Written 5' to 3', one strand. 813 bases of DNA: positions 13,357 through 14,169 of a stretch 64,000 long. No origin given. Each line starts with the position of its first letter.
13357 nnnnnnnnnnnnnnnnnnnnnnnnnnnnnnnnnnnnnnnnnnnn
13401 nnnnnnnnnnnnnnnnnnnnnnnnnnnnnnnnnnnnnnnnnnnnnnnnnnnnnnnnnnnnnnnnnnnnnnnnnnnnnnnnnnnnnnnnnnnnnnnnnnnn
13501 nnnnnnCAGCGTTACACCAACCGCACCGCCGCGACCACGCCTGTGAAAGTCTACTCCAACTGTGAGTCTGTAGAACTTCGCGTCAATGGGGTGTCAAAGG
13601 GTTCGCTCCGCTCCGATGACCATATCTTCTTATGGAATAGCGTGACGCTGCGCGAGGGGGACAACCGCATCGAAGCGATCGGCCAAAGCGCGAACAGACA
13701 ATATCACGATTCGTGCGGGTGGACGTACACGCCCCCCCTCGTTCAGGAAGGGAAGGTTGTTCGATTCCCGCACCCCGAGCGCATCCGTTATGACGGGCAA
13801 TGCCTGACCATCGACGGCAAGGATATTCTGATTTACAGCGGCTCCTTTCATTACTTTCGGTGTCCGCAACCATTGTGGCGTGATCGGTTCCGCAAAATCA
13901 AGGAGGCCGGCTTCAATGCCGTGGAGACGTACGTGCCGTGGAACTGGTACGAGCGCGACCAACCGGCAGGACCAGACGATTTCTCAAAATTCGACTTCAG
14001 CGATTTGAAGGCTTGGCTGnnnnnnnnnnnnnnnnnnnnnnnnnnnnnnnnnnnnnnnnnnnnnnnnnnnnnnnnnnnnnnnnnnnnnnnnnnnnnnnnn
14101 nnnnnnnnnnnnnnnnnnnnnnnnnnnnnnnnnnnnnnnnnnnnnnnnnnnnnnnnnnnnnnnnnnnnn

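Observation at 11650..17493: Single 1947-aa polypeptide fusing three glycoside hydrolase catalytic domains (GH2 + GH35 + GH27)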

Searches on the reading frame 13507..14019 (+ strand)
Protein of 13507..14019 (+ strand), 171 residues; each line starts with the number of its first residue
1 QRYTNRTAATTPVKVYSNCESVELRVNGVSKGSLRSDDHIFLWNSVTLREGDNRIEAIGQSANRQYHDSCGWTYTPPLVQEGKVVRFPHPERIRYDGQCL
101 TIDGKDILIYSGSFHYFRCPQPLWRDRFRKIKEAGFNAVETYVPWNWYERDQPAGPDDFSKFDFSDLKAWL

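Call 56: find_related_loci(query=window:13507-14019:+, collection=metagenome_contigs, flank=6000)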
Query window:13507-14019:+ (171 aa) in metagenome_contigs; peptide patterns used: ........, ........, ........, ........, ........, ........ (x = any residue, [..] = any of these).
400 stretches matched a pattern; 206 encode a relative of the query (tblastn E <= 1e-3); the best 80 are kept; 80 distinct loci.
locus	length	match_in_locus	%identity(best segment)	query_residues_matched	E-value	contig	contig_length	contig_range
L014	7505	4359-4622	76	84-171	8e-46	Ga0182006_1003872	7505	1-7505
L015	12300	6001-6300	70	73-171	2e-45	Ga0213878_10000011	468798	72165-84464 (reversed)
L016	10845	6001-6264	75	84-171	7e-45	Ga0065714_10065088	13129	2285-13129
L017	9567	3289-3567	69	79-171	1e-44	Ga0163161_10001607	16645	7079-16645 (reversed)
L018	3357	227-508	65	69-171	3e-44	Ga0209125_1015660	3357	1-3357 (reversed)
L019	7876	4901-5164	73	84-171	7e-44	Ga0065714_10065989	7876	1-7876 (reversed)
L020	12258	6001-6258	73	86-171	3e-42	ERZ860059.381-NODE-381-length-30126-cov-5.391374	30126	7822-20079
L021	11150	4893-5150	73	86-171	4e-42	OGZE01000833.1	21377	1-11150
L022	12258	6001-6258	73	86-171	4e-42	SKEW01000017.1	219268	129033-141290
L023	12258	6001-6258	73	86-171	4e-42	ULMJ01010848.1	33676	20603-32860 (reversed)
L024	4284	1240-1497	73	86-171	4e-42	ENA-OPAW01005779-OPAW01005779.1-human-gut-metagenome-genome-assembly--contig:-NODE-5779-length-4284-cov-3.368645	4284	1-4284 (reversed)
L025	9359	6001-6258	73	86-171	4e-42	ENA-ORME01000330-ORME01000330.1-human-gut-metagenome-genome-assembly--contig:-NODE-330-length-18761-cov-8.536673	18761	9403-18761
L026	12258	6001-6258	73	86-171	4e-42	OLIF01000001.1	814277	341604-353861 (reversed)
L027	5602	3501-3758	73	86-171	4e-42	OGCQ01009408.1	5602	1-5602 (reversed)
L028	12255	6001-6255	74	87-171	7e-41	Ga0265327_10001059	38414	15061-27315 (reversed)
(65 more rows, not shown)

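Call 57: find_related_loci(query=window:13507-14019:+, collection=genome_contigs, flank=6000)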
Query window:13507-14019:+ (171 aa) in genome_contigs; peptide patterns used: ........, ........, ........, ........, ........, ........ (x = any residue, [..] = any of these).
253 stretches matched a pattern; 169 encode a relative of the query (tblastn E <= 1e-3); the best 80 are kept; 80 distinct loci.
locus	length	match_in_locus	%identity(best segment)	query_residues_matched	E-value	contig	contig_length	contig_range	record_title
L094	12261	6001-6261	83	85-171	4e-48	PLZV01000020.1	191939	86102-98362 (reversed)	MAG: Verrucomicrobia bacterium isolate palsa_1439 73.20120700_P3D.107_contig_15376, whole genome shotgun sequence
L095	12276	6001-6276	73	80-171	3e-46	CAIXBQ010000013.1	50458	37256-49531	MAG: uncultured Verrucomicrobia subdivision 3 bacterium isolate MJ-2014_bin-0712 genome assembly, contig: bin-0712:013/1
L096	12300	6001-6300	70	73-171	3e-45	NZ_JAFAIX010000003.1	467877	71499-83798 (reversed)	MAG: Chitinophaga sp. isolate CP_BE_BS_R2_1 BE_BS_R2_k147_4059145, whole genome shotgun sequence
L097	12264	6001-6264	74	84-171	3e-45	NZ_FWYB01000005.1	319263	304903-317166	Pedobacter nyackensis strain DSM 19625, whole genome shotgun sequence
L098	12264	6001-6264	74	84-171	5e-45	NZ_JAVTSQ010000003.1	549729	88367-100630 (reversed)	Pedobacter nutrimenti strain DE_0410 contig_0003, whole genome shotgun sequence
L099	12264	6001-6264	74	84-171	8e-45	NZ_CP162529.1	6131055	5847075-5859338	Pedobacter foliorum strain LMG 31463 chromosome, complete genome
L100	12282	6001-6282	66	69-171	1e-44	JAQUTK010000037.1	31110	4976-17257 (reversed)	MAG: Bacteroidales bacterium isolate STD2_118 NODE_5103_length_31110_cov_14.818965_Sandtown_D2, whole genome shotgun seq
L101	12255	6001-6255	76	87-171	7e-45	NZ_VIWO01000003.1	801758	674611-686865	Chitinophaga polysaccharea strain 1209 Ga0365422_103, whole genome shotgun sequence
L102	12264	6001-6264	75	84-171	8e-45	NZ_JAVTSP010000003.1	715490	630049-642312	Pedobacter frigoris strain DE_0497 contig_0003, whole genome shotgun sequence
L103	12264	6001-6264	74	84-171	1e-44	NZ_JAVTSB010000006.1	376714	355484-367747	Pedobacter gandavensis strain S8_12.1 contig_0006, whole genome shotgun sequence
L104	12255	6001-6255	74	87-171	3e-44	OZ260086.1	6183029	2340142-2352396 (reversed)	MAG: Sphingobacteriaceae bacterium isolate CRY1-m2-bin06 genome assembly, chromosome: 1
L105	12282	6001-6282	64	69-171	6e-44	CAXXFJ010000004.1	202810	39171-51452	MAG: Bacteroidales bacterium isolate 02c7b626-391e-4885-bdde-2c12926d4a43 genome assembly, contig: contig_4, whole genom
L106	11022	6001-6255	74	87-171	5e-44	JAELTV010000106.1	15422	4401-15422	Pedobacter sp. ASV19 NODE_106_length_15422_cov_12.414188, whole genome shotgun sequence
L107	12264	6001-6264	74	84-171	9e-45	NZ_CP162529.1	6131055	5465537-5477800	Pedobacter foliorum strain LMG 31463 chromosome, complete genome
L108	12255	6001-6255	75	87-171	2e-43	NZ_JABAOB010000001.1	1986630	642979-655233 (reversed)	Chitinophaga sp. Ak27 Ak27-scaffold_1_length_1986630_cov_140.309, whole genome shotgun sequence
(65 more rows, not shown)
